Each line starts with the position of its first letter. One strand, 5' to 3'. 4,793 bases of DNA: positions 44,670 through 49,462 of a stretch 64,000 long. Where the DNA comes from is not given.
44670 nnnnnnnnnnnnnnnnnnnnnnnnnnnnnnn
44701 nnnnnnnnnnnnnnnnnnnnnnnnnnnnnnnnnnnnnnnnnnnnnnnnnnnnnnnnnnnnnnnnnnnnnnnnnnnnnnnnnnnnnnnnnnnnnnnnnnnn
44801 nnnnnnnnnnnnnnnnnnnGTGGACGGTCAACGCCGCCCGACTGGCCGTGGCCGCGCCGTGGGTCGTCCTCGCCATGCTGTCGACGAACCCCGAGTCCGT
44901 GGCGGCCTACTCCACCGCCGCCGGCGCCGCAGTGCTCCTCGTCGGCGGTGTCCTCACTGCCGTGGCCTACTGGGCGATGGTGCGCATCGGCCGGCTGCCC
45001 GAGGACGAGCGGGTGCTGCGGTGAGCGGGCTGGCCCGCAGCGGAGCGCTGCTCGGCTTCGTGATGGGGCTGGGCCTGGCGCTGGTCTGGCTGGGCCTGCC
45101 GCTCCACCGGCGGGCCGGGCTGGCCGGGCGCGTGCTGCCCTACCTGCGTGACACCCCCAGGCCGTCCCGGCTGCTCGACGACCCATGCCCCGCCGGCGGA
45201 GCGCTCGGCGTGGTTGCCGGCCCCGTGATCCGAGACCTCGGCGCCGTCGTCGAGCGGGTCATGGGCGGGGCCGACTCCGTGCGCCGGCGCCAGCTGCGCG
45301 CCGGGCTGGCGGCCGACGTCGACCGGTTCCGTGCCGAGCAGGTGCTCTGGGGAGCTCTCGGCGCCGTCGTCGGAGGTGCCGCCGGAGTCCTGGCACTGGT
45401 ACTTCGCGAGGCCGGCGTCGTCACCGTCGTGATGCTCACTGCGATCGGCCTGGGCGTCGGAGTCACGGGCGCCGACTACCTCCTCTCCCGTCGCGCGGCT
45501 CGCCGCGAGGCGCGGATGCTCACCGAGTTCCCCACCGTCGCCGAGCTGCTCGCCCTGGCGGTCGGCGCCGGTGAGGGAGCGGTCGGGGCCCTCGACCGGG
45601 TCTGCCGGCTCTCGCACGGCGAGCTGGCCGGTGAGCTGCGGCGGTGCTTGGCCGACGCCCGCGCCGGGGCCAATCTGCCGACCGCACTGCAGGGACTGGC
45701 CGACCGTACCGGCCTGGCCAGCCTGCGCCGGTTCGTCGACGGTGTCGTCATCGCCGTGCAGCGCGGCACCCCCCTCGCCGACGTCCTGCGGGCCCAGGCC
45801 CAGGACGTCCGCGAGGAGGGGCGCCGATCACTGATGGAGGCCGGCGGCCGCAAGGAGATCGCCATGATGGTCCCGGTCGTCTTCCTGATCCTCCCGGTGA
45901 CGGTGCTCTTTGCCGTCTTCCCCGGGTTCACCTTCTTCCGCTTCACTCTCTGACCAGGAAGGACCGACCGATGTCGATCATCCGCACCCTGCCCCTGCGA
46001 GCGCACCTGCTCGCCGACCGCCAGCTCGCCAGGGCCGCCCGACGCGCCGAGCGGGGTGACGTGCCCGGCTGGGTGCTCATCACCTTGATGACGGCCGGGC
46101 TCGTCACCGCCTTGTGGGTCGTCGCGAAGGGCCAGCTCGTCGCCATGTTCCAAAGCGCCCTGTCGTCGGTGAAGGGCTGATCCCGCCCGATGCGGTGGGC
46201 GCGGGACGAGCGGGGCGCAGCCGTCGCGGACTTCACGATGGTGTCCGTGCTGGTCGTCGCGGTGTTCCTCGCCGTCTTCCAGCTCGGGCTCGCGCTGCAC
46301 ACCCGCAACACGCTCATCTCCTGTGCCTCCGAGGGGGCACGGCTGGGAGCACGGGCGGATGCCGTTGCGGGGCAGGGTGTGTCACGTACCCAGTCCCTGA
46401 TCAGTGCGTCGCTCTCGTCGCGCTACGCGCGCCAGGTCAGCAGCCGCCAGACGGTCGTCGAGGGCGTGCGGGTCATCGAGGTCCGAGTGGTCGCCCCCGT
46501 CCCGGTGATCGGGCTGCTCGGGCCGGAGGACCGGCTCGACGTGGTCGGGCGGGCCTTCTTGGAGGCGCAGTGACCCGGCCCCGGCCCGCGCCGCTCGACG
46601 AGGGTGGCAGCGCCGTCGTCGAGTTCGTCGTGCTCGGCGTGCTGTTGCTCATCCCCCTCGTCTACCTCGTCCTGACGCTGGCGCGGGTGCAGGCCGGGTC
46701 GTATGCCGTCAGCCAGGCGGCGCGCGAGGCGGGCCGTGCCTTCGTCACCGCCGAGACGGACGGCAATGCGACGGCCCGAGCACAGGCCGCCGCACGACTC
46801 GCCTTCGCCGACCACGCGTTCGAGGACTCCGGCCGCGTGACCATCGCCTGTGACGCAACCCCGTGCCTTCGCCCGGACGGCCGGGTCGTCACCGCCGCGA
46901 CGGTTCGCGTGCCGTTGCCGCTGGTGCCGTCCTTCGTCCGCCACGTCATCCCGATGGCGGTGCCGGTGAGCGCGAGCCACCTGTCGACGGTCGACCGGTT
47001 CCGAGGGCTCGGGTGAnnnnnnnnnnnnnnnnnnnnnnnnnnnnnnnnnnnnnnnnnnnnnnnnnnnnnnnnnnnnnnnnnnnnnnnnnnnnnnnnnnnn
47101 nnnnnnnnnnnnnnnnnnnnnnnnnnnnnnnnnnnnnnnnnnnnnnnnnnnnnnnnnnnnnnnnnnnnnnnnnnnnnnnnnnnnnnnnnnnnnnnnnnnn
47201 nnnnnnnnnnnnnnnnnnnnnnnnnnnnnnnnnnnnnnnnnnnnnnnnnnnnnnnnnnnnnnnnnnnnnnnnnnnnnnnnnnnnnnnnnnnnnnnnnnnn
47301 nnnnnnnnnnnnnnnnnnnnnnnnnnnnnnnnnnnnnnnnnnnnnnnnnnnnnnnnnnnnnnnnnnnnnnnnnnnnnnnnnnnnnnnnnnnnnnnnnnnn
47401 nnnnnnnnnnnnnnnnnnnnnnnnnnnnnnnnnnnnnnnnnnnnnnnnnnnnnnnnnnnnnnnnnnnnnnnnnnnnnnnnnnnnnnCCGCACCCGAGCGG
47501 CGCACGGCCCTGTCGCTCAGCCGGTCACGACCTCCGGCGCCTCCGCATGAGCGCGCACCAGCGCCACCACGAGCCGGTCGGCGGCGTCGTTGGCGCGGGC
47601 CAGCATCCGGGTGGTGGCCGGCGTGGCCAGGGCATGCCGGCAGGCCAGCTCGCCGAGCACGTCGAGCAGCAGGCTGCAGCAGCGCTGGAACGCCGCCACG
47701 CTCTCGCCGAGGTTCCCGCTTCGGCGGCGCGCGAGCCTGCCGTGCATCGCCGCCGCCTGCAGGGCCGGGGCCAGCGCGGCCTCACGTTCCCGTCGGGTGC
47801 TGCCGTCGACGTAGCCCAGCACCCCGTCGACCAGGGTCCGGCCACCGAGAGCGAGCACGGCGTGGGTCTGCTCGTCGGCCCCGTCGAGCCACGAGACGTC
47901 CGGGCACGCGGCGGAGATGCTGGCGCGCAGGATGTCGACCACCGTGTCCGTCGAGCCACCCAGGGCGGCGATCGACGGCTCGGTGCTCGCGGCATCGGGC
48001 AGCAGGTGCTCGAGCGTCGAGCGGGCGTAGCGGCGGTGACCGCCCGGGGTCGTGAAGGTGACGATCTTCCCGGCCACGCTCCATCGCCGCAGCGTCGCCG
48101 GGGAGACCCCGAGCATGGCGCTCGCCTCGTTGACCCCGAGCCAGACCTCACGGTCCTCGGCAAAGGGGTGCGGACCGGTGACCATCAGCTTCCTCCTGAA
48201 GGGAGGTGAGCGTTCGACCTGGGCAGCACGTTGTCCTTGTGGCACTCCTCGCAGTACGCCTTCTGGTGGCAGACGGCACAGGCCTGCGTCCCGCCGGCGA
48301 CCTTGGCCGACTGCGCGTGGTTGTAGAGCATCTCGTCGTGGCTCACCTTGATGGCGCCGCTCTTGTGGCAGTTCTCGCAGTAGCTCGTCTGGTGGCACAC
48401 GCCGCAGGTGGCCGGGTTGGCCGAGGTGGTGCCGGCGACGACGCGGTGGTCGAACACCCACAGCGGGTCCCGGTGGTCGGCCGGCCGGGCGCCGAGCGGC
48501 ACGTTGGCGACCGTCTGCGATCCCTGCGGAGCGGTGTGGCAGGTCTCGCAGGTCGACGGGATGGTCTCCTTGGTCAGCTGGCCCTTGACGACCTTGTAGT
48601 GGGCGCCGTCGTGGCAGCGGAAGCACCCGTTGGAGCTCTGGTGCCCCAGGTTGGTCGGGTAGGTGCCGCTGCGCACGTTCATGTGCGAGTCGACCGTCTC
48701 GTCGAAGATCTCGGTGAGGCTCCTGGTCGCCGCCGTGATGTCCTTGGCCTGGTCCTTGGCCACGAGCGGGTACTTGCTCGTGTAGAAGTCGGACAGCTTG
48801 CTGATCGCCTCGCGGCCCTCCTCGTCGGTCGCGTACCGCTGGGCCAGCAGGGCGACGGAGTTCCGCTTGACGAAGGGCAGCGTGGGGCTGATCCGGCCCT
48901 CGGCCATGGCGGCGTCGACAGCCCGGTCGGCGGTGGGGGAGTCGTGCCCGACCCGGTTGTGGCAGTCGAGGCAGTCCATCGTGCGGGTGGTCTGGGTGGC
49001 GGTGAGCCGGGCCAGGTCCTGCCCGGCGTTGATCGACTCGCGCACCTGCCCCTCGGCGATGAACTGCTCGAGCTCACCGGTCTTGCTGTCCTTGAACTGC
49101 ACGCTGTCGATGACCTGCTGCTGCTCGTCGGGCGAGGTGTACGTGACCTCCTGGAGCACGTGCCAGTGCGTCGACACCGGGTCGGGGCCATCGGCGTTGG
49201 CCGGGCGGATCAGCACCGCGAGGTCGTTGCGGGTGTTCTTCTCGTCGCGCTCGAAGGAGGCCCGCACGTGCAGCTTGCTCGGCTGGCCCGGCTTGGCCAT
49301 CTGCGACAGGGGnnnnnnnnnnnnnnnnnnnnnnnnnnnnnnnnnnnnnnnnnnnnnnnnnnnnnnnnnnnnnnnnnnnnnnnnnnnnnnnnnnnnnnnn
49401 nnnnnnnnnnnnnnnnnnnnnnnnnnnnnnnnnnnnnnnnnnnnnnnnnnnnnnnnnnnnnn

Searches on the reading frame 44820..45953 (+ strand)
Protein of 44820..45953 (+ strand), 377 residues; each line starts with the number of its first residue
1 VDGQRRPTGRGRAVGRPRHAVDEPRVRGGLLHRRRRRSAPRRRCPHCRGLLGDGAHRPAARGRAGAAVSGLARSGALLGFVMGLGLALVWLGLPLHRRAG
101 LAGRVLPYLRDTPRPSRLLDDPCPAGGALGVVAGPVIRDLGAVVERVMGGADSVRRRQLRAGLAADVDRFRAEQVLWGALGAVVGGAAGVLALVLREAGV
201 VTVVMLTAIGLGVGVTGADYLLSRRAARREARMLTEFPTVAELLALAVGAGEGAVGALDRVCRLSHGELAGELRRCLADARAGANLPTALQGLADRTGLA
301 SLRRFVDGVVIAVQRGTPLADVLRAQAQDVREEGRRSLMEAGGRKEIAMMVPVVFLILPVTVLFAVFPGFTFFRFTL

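Call 3: search_protein_families(library=pfam, proteins=[window:44820-45953:+], max_evalue=0.01)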
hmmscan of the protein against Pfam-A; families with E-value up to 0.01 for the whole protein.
window:44820-45953:+ (377 aa): 1 family
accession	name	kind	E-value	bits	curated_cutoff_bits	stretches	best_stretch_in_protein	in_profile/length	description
PF00482.28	T2SSF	-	7.1e-17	62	25.2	1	242-366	3-124/125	Type II secretion system (T2SS), protein F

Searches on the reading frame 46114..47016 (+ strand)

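Call 3: search_protein_families(library=pfam, proteins=[window:46114-47016:+], max_evalue=0.01)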
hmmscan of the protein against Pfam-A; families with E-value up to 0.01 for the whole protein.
window:46114-47016:+ (300 aa): 1 family
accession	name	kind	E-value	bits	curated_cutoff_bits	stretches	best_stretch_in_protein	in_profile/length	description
PF07811.17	TadE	-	0.00012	22.5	22.9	1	165-208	1-43/43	TadE-like protein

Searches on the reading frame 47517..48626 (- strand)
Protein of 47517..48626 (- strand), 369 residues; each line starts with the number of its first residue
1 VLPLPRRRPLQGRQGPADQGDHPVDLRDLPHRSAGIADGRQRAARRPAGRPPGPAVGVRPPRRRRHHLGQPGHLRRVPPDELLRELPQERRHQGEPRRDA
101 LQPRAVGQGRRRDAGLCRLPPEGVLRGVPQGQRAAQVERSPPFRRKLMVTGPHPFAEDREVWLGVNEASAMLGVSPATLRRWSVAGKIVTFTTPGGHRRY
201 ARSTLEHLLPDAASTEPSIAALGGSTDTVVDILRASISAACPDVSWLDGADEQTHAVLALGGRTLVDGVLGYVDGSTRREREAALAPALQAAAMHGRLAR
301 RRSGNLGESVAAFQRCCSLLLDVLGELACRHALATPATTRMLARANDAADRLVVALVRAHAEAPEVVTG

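Call 3: search_protein_families(library=pfam, proteins=[window:47517-48626:-], max_evalue=0.01)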
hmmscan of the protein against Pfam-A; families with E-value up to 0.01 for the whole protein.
window:47517-48626:- (369 aa): 3 families
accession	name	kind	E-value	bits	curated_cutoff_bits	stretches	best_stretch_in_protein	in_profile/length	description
PF12728.13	HTH_17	-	5e-10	39.9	27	1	162-209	1-47/51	Helix-turn-helix domain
PF00376.29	MerR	-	5.4e-08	33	28.2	1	167-200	4-38/38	MerR family regulatory protein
PF13411.12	MerR_1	-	2.6e-05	24.7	21.6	1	165-208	3-46/69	MerR HTH family regulatory protein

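Call 4: search_protein_families(library=ncbifam, proteins=[window:47517-48626:-], max_evalue=0.01)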
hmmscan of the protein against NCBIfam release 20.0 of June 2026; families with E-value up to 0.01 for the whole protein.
window:47517-48626:- (369 aa): 4 families
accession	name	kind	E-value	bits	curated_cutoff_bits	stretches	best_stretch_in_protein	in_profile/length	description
NF033787.1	HTH_BldC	subfamily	6.6e-12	45.1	77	1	162-209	2-49/49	BldC family transcriptional regulator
NF033518.0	transpos_IS607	equivalog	2.4e-05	24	110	1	167-214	2-49/187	IS607 family transposase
TIGR01764.1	excise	domain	0.00044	20.6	28.8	1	162-207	1-45/49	excisionase family DNA-binding protein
NF047375.1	HeatShock_HspR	equivalog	0.0056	16.7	105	0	165-208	6-49/92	heat shock protein transcriptional repressor HspR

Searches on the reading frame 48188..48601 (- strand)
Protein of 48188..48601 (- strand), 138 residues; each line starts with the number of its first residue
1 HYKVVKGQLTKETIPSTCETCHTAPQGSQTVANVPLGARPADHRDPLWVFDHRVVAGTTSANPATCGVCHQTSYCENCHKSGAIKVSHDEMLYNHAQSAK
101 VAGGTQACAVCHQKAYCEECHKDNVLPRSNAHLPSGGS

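Call 59: search_protein_families(library=pfam, proteins=[window:48188-48601:-], max_evalue=10)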
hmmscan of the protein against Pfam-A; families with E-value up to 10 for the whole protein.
seq(138 aa): 6 families
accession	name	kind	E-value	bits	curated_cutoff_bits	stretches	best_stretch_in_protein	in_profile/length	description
PF01753.24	zf-MYND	-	0.00068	20.1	22.7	2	59-84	7-32/39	MYND finger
PF14522.11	Cytochrome_C7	-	0.0026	18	24.8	1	16-71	14-67/67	Cytochrome c7 and related cytochrome c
PF09699.15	Paired_CXXCH_1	-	0.0041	17.2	20.6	1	6-24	21-38/41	Doubled CXXCH motif (Paired_CXXCH_1)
PF02008.25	zf-CXXC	-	0.12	12.9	26.5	2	107-121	11-25/48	CXXC zinc finger domain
PF07535.18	zf-DBF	-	0.59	10.7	24.8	1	72-80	3-11/45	DBF zinc finger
PF02085.21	Cytochrom_CIII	-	6.8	7.5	22.9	0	17-70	32-82/101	Class III cytochrome C family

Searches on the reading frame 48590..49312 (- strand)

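Call 59: search_protein_families(library=pfam, proteins=[window:48590-49312:-], max_evalue=10)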
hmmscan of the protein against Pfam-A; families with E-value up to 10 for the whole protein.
seq(241 aa): 3 families
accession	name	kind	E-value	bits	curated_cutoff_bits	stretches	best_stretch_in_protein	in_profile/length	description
PF14522.11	Cytochrome_C7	-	0.00084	19.6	24.8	2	109-138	10-40/67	Cytochrome c7 and related cytochrome c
PF09699.15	Paired_CXXCH_1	-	0.0019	18.3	20.6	2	111-126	6-21/41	Doubled CXXCH motif (Paired_CXXCH_1)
PF03264.19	Cytochrom_NNT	-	0.0087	16.3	24.1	1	104-127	150-173/174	NapC/NirT cytochrome c family, N-terminal region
